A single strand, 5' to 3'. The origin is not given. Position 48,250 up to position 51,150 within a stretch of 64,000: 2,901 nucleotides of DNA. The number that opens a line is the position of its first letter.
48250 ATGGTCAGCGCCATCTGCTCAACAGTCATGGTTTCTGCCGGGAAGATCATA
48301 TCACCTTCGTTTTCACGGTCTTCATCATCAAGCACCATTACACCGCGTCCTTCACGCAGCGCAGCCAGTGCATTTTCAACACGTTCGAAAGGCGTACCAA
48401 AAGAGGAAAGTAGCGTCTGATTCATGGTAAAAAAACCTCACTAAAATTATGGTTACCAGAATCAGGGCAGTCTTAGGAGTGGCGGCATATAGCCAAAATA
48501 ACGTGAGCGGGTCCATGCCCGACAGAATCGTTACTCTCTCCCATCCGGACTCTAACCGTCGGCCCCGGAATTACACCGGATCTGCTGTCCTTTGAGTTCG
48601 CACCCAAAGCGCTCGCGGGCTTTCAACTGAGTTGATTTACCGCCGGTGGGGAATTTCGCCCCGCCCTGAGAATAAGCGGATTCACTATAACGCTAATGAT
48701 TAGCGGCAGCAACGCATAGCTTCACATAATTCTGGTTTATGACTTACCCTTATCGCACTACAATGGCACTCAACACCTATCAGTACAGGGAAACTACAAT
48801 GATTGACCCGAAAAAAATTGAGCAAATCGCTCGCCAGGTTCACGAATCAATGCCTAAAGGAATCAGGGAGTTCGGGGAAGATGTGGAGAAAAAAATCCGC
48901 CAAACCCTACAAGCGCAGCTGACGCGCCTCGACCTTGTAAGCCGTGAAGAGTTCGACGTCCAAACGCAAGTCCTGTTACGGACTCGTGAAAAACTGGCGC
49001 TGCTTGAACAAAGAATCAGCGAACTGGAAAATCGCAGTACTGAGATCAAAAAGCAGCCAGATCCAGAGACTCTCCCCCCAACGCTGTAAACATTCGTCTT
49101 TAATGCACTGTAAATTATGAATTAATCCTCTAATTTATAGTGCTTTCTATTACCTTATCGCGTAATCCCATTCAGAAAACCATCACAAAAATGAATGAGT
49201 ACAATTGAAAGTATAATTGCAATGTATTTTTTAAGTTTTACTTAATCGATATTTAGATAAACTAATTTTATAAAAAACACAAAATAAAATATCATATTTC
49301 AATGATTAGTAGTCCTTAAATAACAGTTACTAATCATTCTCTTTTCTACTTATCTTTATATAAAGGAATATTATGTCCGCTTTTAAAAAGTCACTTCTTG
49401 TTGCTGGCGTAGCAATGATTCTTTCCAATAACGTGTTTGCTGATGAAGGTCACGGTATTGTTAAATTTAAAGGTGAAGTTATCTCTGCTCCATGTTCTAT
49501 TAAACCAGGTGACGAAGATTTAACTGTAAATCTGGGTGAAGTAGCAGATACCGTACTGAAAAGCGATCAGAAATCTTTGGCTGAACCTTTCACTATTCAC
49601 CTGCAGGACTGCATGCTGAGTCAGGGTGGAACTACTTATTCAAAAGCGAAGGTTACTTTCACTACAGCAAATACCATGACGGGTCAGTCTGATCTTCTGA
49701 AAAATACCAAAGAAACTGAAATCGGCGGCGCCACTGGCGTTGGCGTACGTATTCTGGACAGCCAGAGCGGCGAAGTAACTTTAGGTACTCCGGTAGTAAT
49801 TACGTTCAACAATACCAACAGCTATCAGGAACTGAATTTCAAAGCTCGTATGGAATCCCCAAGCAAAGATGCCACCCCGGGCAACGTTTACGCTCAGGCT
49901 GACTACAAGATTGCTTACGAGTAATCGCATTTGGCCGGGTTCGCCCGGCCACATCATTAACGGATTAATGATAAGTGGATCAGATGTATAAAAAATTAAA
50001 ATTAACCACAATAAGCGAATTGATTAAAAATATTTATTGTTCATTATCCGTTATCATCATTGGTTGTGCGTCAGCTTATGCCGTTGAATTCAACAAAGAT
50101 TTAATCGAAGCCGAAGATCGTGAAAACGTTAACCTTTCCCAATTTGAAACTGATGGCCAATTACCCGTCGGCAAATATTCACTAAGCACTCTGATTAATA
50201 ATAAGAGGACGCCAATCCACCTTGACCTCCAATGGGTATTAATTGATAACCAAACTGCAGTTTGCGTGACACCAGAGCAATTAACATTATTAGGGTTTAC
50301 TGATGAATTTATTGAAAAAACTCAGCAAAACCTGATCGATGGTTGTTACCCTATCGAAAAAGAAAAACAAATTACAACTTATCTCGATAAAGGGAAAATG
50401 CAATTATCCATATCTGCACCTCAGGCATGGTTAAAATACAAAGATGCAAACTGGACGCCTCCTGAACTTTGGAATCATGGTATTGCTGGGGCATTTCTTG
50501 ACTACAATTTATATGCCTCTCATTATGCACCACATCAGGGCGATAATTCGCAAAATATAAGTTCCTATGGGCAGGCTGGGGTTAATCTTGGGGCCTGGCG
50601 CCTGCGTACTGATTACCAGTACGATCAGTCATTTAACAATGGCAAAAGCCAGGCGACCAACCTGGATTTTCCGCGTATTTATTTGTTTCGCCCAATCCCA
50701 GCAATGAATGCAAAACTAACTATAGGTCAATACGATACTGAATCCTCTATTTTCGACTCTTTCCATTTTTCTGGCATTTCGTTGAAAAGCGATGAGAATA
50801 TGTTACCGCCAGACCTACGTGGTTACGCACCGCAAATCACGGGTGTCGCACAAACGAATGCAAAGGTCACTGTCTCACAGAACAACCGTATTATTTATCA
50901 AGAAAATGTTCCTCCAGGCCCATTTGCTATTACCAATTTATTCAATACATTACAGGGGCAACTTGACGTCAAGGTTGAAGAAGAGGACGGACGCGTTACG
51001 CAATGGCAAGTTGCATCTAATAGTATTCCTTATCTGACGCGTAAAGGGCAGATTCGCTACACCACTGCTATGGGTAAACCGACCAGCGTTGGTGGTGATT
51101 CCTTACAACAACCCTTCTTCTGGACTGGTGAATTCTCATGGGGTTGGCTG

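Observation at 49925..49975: GC-rich hairpin between fimbrial major subunit and usher genes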

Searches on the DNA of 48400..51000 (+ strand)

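Call 5: search_rna_families(source=window, start=48400, end=51000, threshold=evalue, max_evalue=10)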
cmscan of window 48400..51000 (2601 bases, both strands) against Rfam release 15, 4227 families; matches with E-value up to 10: 5.
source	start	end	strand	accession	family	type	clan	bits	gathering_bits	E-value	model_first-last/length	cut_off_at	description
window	48529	48677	-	RF00050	FMN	Cis-reg; riboswitch;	-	120.9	66.2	4.5e-29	1-138/138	no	FMN riboswitch aptamer (RFN element)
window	48531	48599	-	RF01689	AdoCbl-II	Cis-reg; riboswitch;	CL00101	22.3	36.5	0.056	1-81/81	no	AdoCbl-II (Cobalamin/B12) riboswitch aptamer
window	50000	50067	-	RF01169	SNORD112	Gene; snRNA; snoRNA; CD-box;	CL00069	17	58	9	1-77/77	no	Small nucleolar RNA SNORD112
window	48992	49096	-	RF00191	SNORA57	Gene; snRNA; snoRNA; HACA-box;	-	13.6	40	5.4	1-149/149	no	Small nucleolar RNA SNORA57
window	49436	49459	+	RF01127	sR42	Gene; snRNA; snoRNA; CD-box;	-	12.5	38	9.7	1-63/63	no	Small nucleolar RNA sR42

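Call 6: search_dna_similar(query=window:49700-50200:+, collection=ecoli_genomes, mode=near, max_rows=40, rows=spread)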
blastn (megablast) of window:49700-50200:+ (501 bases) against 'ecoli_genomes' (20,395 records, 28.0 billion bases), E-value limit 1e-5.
Records with a match: 3285; places in all: 3657; records where one place covers at least 80% of the query: 2897.
Genomes with a match: 3285 of 5426; with a place that covers at least 80% of the query: 2897. Places per genome that has any: lowest 1, median 1, highest 2. On chromosomes: 3657 places; on plasmids: 0.
Best place of each record, by identity: >=99% 2005; 95-99% 1239; 90-95% 41.
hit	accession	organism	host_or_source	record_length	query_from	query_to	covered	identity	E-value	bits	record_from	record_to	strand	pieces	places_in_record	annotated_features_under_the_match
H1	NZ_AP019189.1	Escherichia coli strain M217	Homo sapiens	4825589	1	501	100%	100.0%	0e+0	926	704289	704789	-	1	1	ygiL: fimbrial-like protein | FimD/PapC N-terminal domain-containing protein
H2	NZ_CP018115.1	Escherichia coli strain MRSN346638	Homo sapiens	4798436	1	501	100%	100.0%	0e+0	926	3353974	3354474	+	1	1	ygiL: fimbrial-like protein | fimbria/pilus outer membrane usher protein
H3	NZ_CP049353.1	Escherichia coli strain T28R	pet dog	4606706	1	501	100%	100.0%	0e+0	926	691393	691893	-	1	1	ygiL: fimbrial-like protein | fimbria/pilus outer membrane usher protein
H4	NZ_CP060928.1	Escherichia coli strain EC13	Homo sapiens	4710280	1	501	100%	100.0%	0e+0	926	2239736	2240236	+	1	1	ygiL: fimbrial-like protein | fimbria/pilus outer membrane usher protein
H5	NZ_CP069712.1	Escherichia coli strain EA13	pig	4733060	1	501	100%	100.0%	0e+0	926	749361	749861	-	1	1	ygiL: fimbrial-like protein | fimbria/pilus outer membrane usher protein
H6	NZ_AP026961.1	Escherichia coli strain EC20-72C-1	Anabas testudineus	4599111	1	501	100%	100.0%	0e+0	926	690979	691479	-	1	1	ygiL: fimbrial-like protein | fimbria/pilus outer membrane usher protein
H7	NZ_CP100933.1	Escherichia coli strain ET665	Hoplobatrachus rugulosus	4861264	1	501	100%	100.0%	0e+0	926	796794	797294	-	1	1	ygiL: fimbrial-like protein | fimbria/pilus outer membrane usher protein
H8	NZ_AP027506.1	Escherichia coli strain LR-27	Homo sapiens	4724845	1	501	100%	100.0%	0e+0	926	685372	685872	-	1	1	ygiL: fimbrial-like protein | fimbria/pilus outer membrane usher protein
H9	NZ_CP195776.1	Escherichia coli strain A37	cattle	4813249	1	501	100%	100.0%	0e+0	926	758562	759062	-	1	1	ygiL: fimbrial-like protein | fimbria/pilus outer membrane usher protein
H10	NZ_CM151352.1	Escherichia coli strain 09A19CPO004B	Homo sapiens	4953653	1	501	100%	100.0%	0e+0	926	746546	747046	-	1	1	ygiL: fimbrial-like protein | fimbria/pilus outer membrane usher protein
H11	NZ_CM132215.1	Escherichia coli strain L16-131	lake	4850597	1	501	100%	100.0%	0e+0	926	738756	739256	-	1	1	ygiL: fimbrial-like protein | fimbria/pilus outer membrane usher protein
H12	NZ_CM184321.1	Escherichia coli strain ES11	Aquarana catesbeiana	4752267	1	501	100%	100.0%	0e+0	926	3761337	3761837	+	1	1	ygiL: fimbrial-like protein | FimD/PapC N-terminal domain-containing protein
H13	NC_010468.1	Escherichia coli ATCC 8739 strain ATCC 8739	-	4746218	1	501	100%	99.8%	0e+0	920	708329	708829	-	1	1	ygiL: fimbrial-like protein | fimbria/pilus outer membrane usher protein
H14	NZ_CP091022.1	Escherichia coli strain STEC276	cattle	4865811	1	501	100%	99.8%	0e+0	920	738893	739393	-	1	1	ygiL: fimbrial-like protein | fimbria/pilus outer membrane usher protein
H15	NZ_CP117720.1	Escherichia coli strain B1W1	water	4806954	1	501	100%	99.8%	0e+0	920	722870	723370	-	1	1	ygiL: fimbrial-like protein | fimbria/pilus outer membrane usher protein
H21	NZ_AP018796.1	Escherichia coli strain E2855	Bos taurus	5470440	1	501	100%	95.6%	0e+0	804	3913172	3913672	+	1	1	ygiL: fimbrial-like protein | fimbria/pilus outer membrane usher protein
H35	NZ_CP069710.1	Escherichia coli strain EA2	pig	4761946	1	501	100%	93.6%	0e+0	749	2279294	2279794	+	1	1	ygiL: fimbrial-like protein | fimbria/pilus outer membrane usher protein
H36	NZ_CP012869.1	Escherichia coli strain K-12 substr. MG1655_TMP32XR1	culture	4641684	1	355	71%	100.0%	0e+0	656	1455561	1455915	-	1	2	ygiL: fimbrial-like protein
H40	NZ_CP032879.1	Escherichia coli strain WCHEC000837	Homo sapiens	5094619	1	46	9%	100.0%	2e-13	86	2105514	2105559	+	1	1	fimbrial-like protein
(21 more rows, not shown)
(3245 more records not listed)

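Call 7: get_annotated_region(hit=H21, flank=1500)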
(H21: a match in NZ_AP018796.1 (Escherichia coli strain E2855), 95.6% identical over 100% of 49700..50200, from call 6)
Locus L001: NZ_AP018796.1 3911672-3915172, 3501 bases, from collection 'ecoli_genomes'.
description: Escherichia coli strain E2855 chromosome, complete genome
organism: Escherichia coli strain E2855 (NCBI taxid 562)
replicon: chromosome; assembly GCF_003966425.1
host: Bos taurus; source: -; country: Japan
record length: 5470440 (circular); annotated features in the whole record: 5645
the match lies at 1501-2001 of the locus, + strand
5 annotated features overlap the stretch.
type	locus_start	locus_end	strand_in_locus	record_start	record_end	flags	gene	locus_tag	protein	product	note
CDS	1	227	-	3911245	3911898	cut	ribB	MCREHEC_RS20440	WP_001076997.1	3,4-dihydroxy-2-butanone-4-phosphate synthase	-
riboswitch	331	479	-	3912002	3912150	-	-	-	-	riboswitch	FMN riboswitch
CDS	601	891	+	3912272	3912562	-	ubiK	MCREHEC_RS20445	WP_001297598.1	ubiquinone biosynthesis accessory factor UbiK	-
CDS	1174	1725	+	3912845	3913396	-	ygiL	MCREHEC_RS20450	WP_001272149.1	fimbrial-like protein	-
CDS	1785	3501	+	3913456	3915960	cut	-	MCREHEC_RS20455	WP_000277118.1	fimbria/pilus outer membrane usher protein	-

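Call 8: get_annotated_region(hit=H35, flank=1500)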
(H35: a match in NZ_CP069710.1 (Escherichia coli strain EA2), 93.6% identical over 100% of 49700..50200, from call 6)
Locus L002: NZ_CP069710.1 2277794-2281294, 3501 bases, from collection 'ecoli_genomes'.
description: Escherichia coli strain EA2 chromosome, complete genome
organism: Escherichia coli strain EA2 (NCBI taxid 562)
replicon: chromosome; assembly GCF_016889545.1
host: pig; source: liver; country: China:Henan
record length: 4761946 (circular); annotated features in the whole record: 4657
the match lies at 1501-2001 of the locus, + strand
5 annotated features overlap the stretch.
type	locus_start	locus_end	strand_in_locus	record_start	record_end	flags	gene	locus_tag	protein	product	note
CDS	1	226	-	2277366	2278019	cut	ribB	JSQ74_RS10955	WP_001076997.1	3,4-dihydroxy-2-butanone-4-phosphate synthase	-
riboswitch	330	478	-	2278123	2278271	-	-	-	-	riboswitch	FMN riboswitch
CDS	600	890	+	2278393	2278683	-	ubiK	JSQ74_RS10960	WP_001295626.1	ubiquinone biosynthesis accessory factor UbiK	-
CDS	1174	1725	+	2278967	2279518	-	ygiL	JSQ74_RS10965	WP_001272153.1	fimbrial-like protein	-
CDS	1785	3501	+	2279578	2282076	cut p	-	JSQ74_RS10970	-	fimbria/pilus outer membrane usher protein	internal stop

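Call 9: get_annotated_region(hit=H36, flank=2500)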
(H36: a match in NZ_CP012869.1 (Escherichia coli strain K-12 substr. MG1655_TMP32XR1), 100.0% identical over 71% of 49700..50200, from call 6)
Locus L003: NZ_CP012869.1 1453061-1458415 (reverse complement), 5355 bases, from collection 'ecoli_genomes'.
description: Escherichia coli strain K-12 substr. MG1655_TMP32XR1 chromosome, complete genome
organism: Escherichia coli strain K-12 substr. MG1655_TMP32XR1 (NCBI taxid 562)
replicon: chromosome; assembly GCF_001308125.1
host: -; source: culture; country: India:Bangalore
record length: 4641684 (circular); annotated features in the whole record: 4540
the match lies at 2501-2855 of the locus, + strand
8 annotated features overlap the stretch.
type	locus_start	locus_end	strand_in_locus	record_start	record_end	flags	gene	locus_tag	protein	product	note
CDS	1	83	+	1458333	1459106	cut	zupT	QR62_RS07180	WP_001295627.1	zinc transporter ZupT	-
CDS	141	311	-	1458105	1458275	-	yqiD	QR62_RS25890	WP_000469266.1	protein YqiD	-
CDS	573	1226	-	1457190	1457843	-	ribB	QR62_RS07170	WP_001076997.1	3,4-dihydroxy-2-butanone-4-phosphate synthase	-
riboswitch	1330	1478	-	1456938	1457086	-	-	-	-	riboswitch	FMN riboswitch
CDS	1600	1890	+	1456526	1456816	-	ubiK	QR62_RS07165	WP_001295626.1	ubiquinone biosynthesis accessory factor UbiK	-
CDS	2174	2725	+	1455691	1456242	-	ygiL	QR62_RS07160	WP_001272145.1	fimbrial-like protein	-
CDS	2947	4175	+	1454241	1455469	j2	-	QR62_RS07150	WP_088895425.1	IS3-like element IS2 family transposase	programmed frameshift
CDS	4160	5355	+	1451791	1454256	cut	-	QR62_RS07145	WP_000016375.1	fimbria/pilus outer membrane usher protein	-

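Call 10: get_annotated_region(hit=H40, flank=3000)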
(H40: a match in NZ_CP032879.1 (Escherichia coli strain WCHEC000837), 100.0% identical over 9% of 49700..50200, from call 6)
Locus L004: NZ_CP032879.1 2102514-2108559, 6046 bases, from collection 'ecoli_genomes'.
description: Escherichia coli strain WCHEC000837 chromosome, complete genome
organism: Escherichia coli strain WCHEC000837 (NCBI taxid 562)
replicon: chromosome; assembly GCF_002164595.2
host: Homo sapiens; source: -; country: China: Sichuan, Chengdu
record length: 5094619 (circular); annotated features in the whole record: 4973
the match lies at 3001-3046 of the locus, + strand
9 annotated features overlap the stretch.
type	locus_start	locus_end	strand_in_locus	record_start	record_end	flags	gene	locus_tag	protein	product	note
CDS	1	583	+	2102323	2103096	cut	zupT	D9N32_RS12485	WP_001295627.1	zinc transporter ZupT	-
CDS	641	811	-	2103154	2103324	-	yqiD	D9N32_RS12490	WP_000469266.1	protein YqiD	-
CDS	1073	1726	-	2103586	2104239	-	ribB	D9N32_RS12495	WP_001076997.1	3,4-dihydroxy-2-butanone-4-phosphate synthase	-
riboswitch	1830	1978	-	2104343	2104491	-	-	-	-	riboswitch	FMN riboswitch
CDS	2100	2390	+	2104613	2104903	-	ubiK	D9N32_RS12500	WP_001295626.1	ubiquinone biosynthesis accessory factor UbiK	-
CDS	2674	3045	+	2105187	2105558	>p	-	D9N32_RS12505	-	fimbrial-like protein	incomplete; partial in the middle of a contig; missing C-terminus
CDS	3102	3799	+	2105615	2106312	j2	-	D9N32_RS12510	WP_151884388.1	IS1 family transposase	programmed frameshift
CDS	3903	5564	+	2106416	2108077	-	yqiK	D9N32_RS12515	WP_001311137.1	flotillin family protein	-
CDS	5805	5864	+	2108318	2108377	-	-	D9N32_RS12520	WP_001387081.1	type I toxin-antitoxin system Ibs family toxin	-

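Call 12: search_dna_similar(query=window:49373-50400:+, collection=ecoli_genomes, mode=distant, max_rows=60, rows=spread)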
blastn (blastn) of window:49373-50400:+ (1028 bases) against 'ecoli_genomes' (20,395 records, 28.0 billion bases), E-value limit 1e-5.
Records with a match: 4329; places in all: 4724; records where one place covers at least 80% of the query: 2886.
Genomes with a match: 4329 of 5426; with a place that covers at least 80% of the query: 2886. Places per genome that has any: lowest 1, median 1, highest 2. On chromosomes: 4723 places; on plasmids: 1.
Best place of each record, by identity: >=99% 1866; 95-99% 246; 90-95% 1224; 60-80% 993.
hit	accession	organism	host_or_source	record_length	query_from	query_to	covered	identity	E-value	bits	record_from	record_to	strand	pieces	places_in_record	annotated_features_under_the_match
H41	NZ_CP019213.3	Escherichia coli strain WCHEC050613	Sewage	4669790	1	1028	100%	99.9%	0e+0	1867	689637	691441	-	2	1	IS1-like element IS1B family transposase | fimbria/pilus outer membrane usher protein | fimbrial-like protein | fimbrial protein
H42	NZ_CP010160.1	Escherichia coli strain H1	not applicable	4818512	1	1028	100%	99.9%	0e+0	1850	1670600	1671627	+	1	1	ygiL: fimbrial-like protein | fimbria/pilus outer membrane usher protein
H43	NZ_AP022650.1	Escherichia coli strain 09-02E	Homo sapiens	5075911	1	1028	100%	99.9%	0e+0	1850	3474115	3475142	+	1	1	ygiL: fimbrial-like protein | fimbria/pilus outer membrane usher protein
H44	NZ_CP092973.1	Escherichia coli strain WCHEC005215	Homo sapiens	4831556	1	1028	100%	99.9%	0e+0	1850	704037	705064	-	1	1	ygiL: fimbrial-like protein | FimD/PapC N-terminal domain-containing protein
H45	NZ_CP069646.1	Escherichia coli O7:H4 strain MIN14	Homo sapiens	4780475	1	1028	100%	99.9%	0e+0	1850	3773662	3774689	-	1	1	ygiL: fimbrial-like protein | fimbria/pilus outer membrane usher protein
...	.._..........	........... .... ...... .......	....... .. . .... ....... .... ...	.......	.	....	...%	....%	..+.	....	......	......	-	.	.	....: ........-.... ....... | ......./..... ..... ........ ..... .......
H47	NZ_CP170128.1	Escherichia coli strain C122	not applicable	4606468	1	1028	100%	99.9%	0e+0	1850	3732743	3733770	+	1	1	ygiL: fimbrial-like protein | fimbria/pilus outer membrane usher protein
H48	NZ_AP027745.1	Escherichia coli strain 2017-01-4CC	Homo sapiens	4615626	1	1028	100%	99.9%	0e+0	1850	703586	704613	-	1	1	ygiL: fimbrial-like protein | fimbria/pilus outer membrane usher protein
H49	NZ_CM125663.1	Escherichia coli strain 2022S01-140-18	not applicable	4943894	1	1028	100%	99.9%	0e+0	1850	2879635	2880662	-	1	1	ygiL: fimbrial-like protein | fimbria/pilus outer membrane usher protein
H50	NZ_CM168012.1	Escherichia coli strain PEC389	Sus scrofa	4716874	1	1028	100%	99.9%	0e+0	1850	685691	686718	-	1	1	ygiL: fimbrial-like protein | fimbria/pilus outer membrane usher protein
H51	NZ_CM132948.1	Escherichia coli strain 405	Homo sapiens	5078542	1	1028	100%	99.9%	0e+0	1850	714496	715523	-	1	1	ygiL: fimbrial-like protein | fimbria/pilus outer membrane usher protein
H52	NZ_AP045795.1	Escherichia coli strain 23CRST028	Homo sapiens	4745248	1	1028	100%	99.9%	0e+0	1850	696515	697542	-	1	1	ygiL: fimbrial-like protein | fimbria/pilus outer membrane usher protein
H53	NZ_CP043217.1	Escherichia coli O80:H26 strain EC-107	chicken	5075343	1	1028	100%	99.8%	0e+0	1846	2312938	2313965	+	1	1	ygiL: fimbrial-like protein | fimbria/pilus outer membrane usher protein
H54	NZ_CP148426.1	Escherichia coli strain Z1323CEC0014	Chicken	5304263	1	1028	100%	99.8%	0e+0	1846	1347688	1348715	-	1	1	ygiL: fimbrial-like protein | fimbria/pilus outer membrane usher protein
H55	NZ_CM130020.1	Escherichia coli strain EEC_W5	Gallus gallus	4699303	1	1028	100%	99.8%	0e+0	1846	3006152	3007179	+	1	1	ygiL: fimbrial-like protein | fimbria/pilus outer membrane usher protein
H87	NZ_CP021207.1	Escherichia coli strain strain Z247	Homo sapiens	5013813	57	242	18%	73.8%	5e-24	122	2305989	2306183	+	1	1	fimbrial-like protein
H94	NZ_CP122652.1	Escherichia coli strain ETEC4075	Sus scrofa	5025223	66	242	17%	76.8%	8e-28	135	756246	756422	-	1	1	fimbrial-like protein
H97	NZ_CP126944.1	Escherichia coli O1:K1:H7 strain APEC E16002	Gallus gallus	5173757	66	242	17%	75.1%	5e-24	122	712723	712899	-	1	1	fimbrial-like protein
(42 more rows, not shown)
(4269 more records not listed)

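Call 13: get_annotated_region(hit=H87, flank=3000)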
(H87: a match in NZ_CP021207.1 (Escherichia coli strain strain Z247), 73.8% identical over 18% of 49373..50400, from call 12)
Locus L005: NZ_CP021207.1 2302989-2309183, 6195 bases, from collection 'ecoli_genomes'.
description: Escherichia coli strain strain Z247 chromosome, complete genome
organism: Escherichia coli strain strain Z247 (NCBI taxid 562)
replicon: chromosome; assembly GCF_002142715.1
host: Homo sapiens; source: blood; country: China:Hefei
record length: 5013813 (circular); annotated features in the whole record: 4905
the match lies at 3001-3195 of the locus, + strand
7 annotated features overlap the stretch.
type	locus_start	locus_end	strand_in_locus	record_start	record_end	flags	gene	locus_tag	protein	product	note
CDS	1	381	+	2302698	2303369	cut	dsbI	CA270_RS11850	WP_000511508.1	protein-disulfide oxidoreductase DsbI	-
CDS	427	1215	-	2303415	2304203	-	ygiD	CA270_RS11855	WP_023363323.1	4,5-DOPA dioxygenase extradiol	-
CDS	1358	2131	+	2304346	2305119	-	zupT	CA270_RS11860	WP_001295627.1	zinc transporter ZupT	-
CDS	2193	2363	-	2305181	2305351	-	-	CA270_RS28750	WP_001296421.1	hypothetical protein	-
CDS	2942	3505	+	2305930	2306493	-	-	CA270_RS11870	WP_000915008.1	fimbrial-like protein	-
CDS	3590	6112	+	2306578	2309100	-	-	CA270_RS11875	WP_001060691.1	fimbria/pilus outer membrane usher protein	-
CDS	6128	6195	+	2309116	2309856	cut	-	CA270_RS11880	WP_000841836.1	fimbrial biogenesis chaperone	-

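Call 14: get_annotated_region(hit=H94, flank=3000)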
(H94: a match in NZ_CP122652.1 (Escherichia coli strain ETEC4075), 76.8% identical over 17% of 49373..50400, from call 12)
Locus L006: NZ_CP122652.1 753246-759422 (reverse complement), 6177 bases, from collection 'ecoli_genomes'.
description: Escherichia coli strain ETEC4075 chromosome, complete genome
organism: Escherichia coli strain ETEC4075 (NCBI taxid 562)
replicon: chromosome; assembly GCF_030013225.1
host: Sus scrofa; source: feces; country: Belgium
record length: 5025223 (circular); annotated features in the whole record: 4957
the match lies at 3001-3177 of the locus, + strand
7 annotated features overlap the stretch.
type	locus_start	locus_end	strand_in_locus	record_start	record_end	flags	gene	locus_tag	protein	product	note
CDS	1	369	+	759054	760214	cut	ygiC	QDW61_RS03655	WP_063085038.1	glutathionylspermidine synthase family protein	-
CDS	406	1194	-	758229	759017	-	ygiD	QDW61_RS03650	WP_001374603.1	4,5-DOPA dioxygenase extradiol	-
CDS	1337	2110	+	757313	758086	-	zupT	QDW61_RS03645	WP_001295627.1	zinc transporter ZupT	-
CDS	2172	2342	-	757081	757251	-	-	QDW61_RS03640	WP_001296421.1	hypothetical protein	-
CDS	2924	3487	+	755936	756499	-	-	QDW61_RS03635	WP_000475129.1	fimbrial-like protein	-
CDS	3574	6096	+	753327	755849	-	-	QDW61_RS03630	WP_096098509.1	fimbria/pilus outer membrane usher protein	-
CDS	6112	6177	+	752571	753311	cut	-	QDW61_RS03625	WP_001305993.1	fimbrial biogenesis chaperone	-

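Call 15: get_annotated_region(hit=H97, flank=3000)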
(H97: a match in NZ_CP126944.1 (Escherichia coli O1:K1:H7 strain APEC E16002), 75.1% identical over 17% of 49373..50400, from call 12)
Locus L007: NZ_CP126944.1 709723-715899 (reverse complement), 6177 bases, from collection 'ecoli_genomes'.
description: Escherichia coli O1:K1:H7 strain APEC E16002 chromosome, complete genome
organism: Escherichia coli O1:K1:H7 strain APEC E16002 (NCBI taxid 3050629)
replicon: chromosome; assembly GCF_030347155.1
host: Gallus gallus; source: Liver and spleen; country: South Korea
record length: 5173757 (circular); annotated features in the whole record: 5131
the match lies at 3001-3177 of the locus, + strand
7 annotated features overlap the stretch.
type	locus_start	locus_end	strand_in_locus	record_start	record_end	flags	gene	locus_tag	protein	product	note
CDS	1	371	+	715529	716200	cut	dsbI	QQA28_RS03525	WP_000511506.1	protein-disulfide oxidoreductase DsbI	-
CDS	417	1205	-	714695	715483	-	ygiD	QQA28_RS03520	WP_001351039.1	4,5-DOPA dioxygenase extradiol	-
CDS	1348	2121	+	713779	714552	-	zupT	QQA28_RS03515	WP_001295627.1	zinc transporter ZupT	-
CDS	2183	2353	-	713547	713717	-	-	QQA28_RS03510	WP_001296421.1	hypothetical protein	-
CDS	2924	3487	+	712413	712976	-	-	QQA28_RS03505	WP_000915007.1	fimbrial-like protein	-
CDS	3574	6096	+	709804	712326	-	-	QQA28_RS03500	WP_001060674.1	fimbria/pilus outer membrane usher protein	-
CDS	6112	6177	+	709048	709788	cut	-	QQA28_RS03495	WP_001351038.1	fimbrial biogenesis chaperone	-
